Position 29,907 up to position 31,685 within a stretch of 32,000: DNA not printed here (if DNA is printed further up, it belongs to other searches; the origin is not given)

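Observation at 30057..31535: RtcR/CARF-type sensor fused to a catalytically decayed sigma54-activator AAA+ module, with no RNA-repair genes nearby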

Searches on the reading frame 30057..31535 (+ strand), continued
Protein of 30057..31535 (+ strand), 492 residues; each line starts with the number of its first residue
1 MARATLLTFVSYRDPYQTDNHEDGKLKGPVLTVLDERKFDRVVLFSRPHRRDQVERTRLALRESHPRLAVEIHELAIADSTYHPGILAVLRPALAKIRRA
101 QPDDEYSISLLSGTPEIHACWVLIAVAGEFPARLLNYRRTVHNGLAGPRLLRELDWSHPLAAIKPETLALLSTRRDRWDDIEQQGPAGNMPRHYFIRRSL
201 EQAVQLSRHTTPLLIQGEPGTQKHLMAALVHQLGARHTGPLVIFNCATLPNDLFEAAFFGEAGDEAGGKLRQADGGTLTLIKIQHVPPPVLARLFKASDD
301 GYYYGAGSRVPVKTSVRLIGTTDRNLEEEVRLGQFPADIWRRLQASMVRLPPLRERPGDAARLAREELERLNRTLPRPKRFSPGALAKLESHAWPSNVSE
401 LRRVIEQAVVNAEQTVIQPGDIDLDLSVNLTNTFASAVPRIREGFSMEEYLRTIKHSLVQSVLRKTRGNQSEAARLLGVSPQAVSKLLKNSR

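Call 11: search_solved_structures(query=window:30057-31535:+, max_evalue=0.001, show_alignments=3)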
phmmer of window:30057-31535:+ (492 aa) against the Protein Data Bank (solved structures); distinct sequences matched with E-value up to 0.001: 35.
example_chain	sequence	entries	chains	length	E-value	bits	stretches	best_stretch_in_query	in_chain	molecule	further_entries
9qq6_C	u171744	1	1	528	4.2e-42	147.7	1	196-485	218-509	Nif-specific regulatory protein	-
1ojl_A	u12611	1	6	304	1.6e-36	129.3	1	203-484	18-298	TRANSCRIPTIONAL REGULATORY PROTEIN ZRAR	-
1ny6_A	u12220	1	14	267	1.9e-36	129.1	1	197-423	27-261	transcriptional regulator (NtrC family)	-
4ly6_A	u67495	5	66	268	1.9e-36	129.1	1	197-423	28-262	Transcriptional regulator (NtrC family)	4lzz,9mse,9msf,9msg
1ny5_A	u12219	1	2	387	3.2e-36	128.3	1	180-423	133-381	transcriptional regulator (NtrC family)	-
3m0e_A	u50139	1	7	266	3.6e-36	128.2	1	197-423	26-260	Transcriptional regulator (NtrC family)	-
4l4u_A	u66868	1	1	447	1.1e-35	126.6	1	180-425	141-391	Transcriptional regulator (NtrC family)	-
5ep0_A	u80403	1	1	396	6.4e-33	117.5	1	162-412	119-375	Putative repressor protein luxO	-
3dzd_A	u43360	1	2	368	1.3e-32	116.4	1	191-419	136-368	Transcriptional regulator (NtrC family)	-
2c9c_A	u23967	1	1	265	2e-31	112.5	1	199-411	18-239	PSP OPERON TRANSCRIPTIONAL ACTIVATOR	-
2vii_A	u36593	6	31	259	3.7e-31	111.7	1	199-411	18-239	PSP OPERON TRANSCRIPTIONAL ACTIVATOR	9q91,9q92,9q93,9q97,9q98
4qnm_A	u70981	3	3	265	3.9e-31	111.6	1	199-411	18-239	Psp operon transcriptional activator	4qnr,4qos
2bjw_A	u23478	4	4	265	3.9e-31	111.6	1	199-411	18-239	PSP OPERON TRANSCRIPTIONAL ACTIVATOR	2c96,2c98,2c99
9q90_1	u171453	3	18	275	4.1e-31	111.5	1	199-412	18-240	Psp operon transcriptional activator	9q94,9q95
5nss_F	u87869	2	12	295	5.1e-31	111.2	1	199-412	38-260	Psp operon transcriptional activator | Transcription activator PspF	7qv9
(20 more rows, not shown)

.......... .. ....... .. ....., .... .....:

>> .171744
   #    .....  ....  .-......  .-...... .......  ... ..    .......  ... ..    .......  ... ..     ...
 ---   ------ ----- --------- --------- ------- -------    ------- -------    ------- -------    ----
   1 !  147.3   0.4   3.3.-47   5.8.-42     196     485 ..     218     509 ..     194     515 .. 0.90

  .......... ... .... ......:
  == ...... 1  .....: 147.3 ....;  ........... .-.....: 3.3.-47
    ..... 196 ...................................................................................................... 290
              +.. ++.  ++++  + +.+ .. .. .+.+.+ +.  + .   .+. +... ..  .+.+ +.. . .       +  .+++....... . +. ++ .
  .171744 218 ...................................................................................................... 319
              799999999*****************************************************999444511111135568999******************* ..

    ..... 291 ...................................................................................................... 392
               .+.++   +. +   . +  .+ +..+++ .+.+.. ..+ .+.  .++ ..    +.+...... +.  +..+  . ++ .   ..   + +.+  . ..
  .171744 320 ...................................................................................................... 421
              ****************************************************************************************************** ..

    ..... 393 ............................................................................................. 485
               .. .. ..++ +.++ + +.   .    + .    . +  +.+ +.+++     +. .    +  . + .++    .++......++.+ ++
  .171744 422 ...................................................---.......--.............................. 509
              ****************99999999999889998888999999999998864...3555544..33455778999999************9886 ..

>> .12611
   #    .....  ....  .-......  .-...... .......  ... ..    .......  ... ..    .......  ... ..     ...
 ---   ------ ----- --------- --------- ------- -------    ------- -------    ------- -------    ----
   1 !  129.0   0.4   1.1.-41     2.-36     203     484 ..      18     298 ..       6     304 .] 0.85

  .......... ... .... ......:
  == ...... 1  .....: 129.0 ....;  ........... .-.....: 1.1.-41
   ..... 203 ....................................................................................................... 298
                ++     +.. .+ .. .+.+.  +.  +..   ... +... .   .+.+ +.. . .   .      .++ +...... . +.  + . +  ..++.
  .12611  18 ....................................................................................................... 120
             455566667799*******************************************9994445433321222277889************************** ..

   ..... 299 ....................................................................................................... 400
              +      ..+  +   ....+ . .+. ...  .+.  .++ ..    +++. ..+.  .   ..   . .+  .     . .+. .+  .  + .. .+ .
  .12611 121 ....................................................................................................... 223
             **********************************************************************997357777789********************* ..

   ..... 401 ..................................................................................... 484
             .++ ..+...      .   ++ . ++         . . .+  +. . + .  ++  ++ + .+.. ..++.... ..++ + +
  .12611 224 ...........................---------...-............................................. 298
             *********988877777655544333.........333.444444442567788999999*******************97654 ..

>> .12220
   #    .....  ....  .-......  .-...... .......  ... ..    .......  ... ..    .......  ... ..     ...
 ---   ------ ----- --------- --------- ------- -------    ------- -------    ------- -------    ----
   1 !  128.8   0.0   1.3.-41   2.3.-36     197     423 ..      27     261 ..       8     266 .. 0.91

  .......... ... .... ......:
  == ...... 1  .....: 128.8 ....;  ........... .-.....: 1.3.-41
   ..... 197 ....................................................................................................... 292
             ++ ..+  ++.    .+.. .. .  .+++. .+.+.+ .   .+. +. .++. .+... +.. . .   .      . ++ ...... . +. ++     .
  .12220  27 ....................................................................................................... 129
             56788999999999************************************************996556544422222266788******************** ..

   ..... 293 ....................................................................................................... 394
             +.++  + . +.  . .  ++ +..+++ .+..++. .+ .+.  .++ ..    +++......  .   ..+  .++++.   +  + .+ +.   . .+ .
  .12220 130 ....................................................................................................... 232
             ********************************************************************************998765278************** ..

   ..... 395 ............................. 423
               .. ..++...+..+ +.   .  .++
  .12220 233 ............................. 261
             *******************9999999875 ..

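Call 16: find_related_loci(query=A1, collection=genome_contigs, flank=10000)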
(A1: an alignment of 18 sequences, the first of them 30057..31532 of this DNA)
Query A1 (492 aa) in genome_contigs; peptide patterns used: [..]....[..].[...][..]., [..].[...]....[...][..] (x = any residue, [..] = any of these).
41 stretches matched a pattern; 24 encode a relative of the query (tblastn E <= 1e-3); 24 distinct loci.
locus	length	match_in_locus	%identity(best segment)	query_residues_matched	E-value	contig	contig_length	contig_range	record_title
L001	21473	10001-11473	77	1-491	0e+0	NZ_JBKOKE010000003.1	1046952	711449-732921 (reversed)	Horticoccus sp. 23ND18S-11 23ND18S-11_3, whole genome shotgun sequence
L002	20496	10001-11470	77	1-490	0e+0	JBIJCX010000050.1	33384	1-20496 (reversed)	MAG: Opitutaceae bacterium isolate ME2006-08-22D15_3300044611_group2_bin127 Rohwer_bin2637_scaffold_831_c1, whole genome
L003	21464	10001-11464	73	4-491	0e+0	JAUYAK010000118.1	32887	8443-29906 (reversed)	MAG: Opitutaceae bacterium isolate C18_metabat.bin.8 C18_k141_441423, whole genome shotgun sequence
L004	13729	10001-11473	72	1-491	0e+0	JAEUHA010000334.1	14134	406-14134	MAG: Opitutaceae bacterium isolate new MAG-5 k141_2511905, whole genome shotgun sequence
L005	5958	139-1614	70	1-492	0e+0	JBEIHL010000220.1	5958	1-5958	MAG: Opitutaceae bacterium isolate Sample-102-S76-bin-199 Sample_102_S76-bin_199-k141_2717659, whole genome shotgun sequ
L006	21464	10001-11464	70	1-488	0e+0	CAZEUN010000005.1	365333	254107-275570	MAG TPA_asm: uncultured Oleiharenicola sp. isolate SRP193066_co1_159 genome assembly, contig: NODE_38_length_365333_cov_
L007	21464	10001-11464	69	1-488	0e+0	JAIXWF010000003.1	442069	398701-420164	MAG: Opitutaceae bacterium isolate D4_MAG_00009 pond_D4_MAG_00009_000000000016, whole genome shotgun sequence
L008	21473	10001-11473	67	1-491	0e+0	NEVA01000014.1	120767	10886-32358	MAG: Opitutia bacterium Tous-C4FEB Opitutae-Tous-C4FEB-C14, whole genome shotgun sequence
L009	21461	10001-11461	67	1-488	0e+0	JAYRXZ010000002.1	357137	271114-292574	MAG: Lacunisphaera sp. isolate EBPR_s431bin.11 NODE_46_length_357137_cov_2.708042, whole genome shotgun sequence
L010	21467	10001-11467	67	1-489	0e+0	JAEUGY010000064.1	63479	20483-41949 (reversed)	MAG: Opitutaceae bacterium isolate new MAG-3 k141_1273147, whole genome shotgun sequence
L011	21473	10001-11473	68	1-491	0e+0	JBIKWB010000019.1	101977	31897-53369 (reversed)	MAG: Opitutaceae bacterium isolate ME2015-09-01_3300035663_group6_bin66 Rohwer_bin2655_scaffold_82_c1, whole genome shot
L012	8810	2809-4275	68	1-489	0e+0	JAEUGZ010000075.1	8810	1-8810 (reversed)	MAG: Opitutaceae bacterium isolate new MAG-4 k141_170093, whole genome shotgun sequence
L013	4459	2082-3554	67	1-491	0e+0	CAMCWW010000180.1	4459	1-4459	MAG: Opitutus sp. GAS368 isolate MsH-01oct19-142 genome assembly, contig: MsH-01oct19-C46469, whole genome shotgun seque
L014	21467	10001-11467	68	1-489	0e+0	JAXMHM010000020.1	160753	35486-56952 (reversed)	MAG: Opitutaceae bacterium isolate STL-VER4 C2.164.fa-20, whole genome shotgun sequence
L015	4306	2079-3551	67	1-491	0e+0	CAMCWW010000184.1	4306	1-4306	MAG: Opitutus sp. GAS368 isolate MsH-01oct19-142 genome assembly, contig: MsH-01oct19-C48781, whole genome shotgun seque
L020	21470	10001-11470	62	1-490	0e+0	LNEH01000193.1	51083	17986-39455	MAG: Verrucomicrobia bacterium Ga0077533 Ga0077533_1142.1, whole genome shotgun sequence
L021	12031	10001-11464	61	1-486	0e+0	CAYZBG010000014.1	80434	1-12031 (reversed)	MAG TPA_asm: uncultured Opitutus sp. isolate binchicken_co311_38 genome assembly, contig: NODE_566_length_80434_cov_10.2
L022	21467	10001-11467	68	1-489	0e+0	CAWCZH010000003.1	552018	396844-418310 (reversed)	MAG: uncultured Verrucomicrobiae bacterium isolate MFD09671.bin.1.63 genome assembly, contig: contig_39863, whole genome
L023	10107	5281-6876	32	6-490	2e-69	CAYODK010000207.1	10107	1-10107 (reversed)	MAG TPA_asm: uncultured Verrucomicrobiota bacterium isolate binchicken_co22_230 genome assembly, contig: NODE_6770_lengt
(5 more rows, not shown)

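Call 18: find_encoding_contigs(protein=P0086, flank=8000, max_places=2)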
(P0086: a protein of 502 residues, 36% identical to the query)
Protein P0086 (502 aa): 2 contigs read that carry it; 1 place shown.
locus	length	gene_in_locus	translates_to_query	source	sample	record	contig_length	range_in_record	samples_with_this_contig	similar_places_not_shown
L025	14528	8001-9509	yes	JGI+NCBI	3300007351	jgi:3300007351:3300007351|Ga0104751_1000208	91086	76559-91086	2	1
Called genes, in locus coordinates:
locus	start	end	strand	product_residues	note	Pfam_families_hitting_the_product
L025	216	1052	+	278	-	-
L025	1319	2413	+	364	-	-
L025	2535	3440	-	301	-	PF00565:SNase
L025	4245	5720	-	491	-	PF04471:Mrr_cat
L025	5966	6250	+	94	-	PF12728:HTH_17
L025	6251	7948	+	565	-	PF03235:GmrSD_N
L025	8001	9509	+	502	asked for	PF06956:RtcR, PF22208:Cas_Csm6_CARF (faint), PF00158:Sigma54_activat, PF01078:Mg_chelatase (faint), PF14532:Sigma54_activ_2, PF07728:AAA_5 (weak), PF25601:AAA_lid_14, PF02954:HTH_8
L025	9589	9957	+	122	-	-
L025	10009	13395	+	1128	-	PF04313:HSDR_N (weak), PF00270:DEAD, PF04851:ResIII, PF18766:SWI2_SNF2, PF00271:Helicase_C (weak), PF08463:EcoEI_R_C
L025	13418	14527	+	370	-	PF12161:HsdM_N, PF20473:MmeI_Mtase (faint), PF02384:N6_Mtase, PF07669:Eco57I (weak), PF01170:UPF0020, PF13847:Methyltransf_31 (faint)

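Call 19: find_encoding_contigs(protein=P0101, flank=8000, max_places=2)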
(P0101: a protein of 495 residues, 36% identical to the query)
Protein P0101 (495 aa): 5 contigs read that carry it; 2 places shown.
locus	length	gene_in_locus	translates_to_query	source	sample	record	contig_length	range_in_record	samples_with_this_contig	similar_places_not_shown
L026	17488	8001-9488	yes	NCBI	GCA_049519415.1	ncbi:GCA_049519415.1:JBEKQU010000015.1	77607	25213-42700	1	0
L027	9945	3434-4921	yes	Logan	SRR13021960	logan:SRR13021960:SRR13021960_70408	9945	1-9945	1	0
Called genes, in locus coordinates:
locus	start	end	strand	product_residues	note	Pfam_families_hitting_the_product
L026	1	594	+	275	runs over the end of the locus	PF00528:BPD_transp_1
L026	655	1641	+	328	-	PF01408:GFO_IDH_MocA, PF22725:GFO_IDH_MocA_C3, PF02894:GFO_IDH_MocA_C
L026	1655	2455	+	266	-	PF01261:AP_endonuc_2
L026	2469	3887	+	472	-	PF00884:Sulfatase, PF01663:Phosphodiest (faint), PF16347:SGSH_C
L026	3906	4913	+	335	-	PF01408:GFO_IDH_MocA, PF02894:GFO_IDH_MocA_C (weak), PF22725:GFO_IDH_MocA_C3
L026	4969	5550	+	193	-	-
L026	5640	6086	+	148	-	-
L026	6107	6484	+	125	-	-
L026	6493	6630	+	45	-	-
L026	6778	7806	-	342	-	PF13280:WYL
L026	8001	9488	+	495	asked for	PF06956:RtcR, PF00158:Sigma54_activat, PF14532:Sigma54_activ_2, PF07724:AAA_2 (weak), PF07728:AAA_5, PF25601:AAA_lid_14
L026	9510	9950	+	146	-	PF00258:Flavodoxin_1, PF12641:Flavodoxin_3 (weak), PF12724:Flavodoxin_5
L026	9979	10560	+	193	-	-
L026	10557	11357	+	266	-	PF02567:PhzC-PhzF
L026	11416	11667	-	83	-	-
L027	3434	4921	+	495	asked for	PF06956:RtcR, PF00158:Sigma54_activat, PF14532:Sigma54_activ_2, PF07724:AAA_2 (weak), PF07728:AAA_5, PF25601:AAA_lid_14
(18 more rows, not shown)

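Call 20: find_encoding_contigs(protein=P0085, flank=8000, max_places=2)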
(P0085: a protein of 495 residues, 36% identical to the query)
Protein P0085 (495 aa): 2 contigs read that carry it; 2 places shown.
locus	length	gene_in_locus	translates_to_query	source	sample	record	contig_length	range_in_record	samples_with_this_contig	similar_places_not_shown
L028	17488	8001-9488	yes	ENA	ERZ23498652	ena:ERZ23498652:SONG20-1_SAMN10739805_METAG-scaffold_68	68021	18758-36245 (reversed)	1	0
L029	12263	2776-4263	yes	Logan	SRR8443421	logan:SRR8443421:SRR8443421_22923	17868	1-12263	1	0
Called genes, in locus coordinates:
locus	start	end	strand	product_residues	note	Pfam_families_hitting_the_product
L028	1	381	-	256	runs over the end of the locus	PF02585:PIG-L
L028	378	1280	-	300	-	PF01636:APH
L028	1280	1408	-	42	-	-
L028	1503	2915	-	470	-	-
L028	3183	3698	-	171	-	-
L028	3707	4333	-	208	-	-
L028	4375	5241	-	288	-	-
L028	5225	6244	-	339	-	PF00239:Resolvase, PF07508:Recombinase, PF13408:Zn_ribbon_recom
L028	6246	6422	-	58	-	PF11149:DUF2924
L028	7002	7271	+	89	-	-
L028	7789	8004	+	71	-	PF12728:HTH_17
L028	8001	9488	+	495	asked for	PF06956:RtcR, PF22208:Cas_Csm6_CARF (weak), PF00158:Sigma54_activat, PF01078:Mg_chelatase (faint), PF14532:Sigma54_activ_2, PF25601:AAA_lid_14, PF02954:HTH_8 (weak)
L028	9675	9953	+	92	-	-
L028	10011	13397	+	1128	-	PF13643:DUF4145 (faint), PF04313:HSDR_N (faint), PF00270:DEAD, PF04851:ResIII, PF18766:SWI2_SNF2, PF00271:Helicase_C (weak), PF08463:EcoEI_R_C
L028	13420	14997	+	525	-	PF12161:HsdM_N, PF20473:MmeI_Mtase (faint), PF02384:N6_Mtase, PF01170:UPF0020, PF13847:Methyltransf_31 (faint), PF07669:Eco57I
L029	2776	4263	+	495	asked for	PF06956:RtcR, PF22208:Cas_Csm6_CARF (weak), PF00158:Sigma54_activat, PF01078:Mg_chelatase (faint), PF14532:Sigma54_activ_2, PF25601:AAA_lid_14, PF02954:HTH_8 (weak)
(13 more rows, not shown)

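Call 26: search_protein_families(library=pfam, proteins=[L003:8734-9900:-, L006:8692-9843:-, L020:8711-9916:-, L022:8713-10242:-, L021:3868-6711:-, L009:8812-10011:-, L009:8454-9794:+, L022:5864-8716:-], max_evalue=0.001)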
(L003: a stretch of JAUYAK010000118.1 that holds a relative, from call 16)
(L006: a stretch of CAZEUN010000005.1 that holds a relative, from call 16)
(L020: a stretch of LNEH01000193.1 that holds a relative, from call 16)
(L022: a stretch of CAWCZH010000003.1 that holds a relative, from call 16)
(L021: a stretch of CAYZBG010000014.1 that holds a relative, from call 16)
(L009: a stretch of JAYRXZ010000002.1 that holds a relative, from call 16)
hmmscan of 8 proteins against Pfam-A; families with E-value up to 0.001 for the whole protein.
L003:8734-9900:- (388 aa): 1 family
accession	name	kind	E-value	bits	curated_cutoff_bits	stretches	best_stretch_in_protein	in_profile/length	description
PF09587.15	PGA_cap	-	2.9e-43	148.6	27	1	43-292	2-254/255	Bacterial capsule synthesis protein PGA_cap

L006:8692-9843:- (383 aa): 1 family
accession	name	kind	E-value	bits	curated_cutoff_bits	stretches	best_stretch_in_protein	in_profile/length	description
PF09587.15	PGA_cap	-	5.9e-44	150.9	27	1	39-288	1-254/255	Bacterial capsule synthesis protein PGA_cap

L020:8711-9916:- (401 aa): 1 family
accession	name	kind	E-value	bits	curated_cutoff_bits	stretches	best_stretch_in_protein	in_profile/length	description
PF09587.15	PGA_cap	-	1.3e-43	149.8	27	1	76-299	35-254/255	Bacterial capsule synthesis protein PGA_cap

L022:8713-10242:- (509 aa): 1 family
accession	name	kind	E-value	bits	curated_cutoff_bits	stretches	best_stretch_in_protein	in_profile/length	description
PF09587.15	PGA_cap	-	1.6e-46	159.3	27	1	158-406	2-254/255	Bacterial capsule synthesis protein PGA_cap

L021:3868-6711:- (947 aa): 1 family
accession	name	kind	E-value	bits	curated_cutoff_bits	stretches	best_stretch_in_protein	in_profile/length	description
PF00246.29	Peptidase_M14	-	9.3e-23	81.7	21.6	1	63-235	2-146/286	Zinc carboxypeptidase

L009:8812-10011:- (399 aa): 0 families

L009:8454-9794:+ (446 aa): 0 families

L022:5864-8716:- (950 aa): 1 family
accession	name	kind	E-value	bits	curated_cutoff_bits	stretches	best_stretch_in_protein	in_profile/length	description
PF07715.20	Plug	-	6.9e-13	49.5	23.9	1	83-205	4-107/107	TonB-dependent Receptor Plug Domain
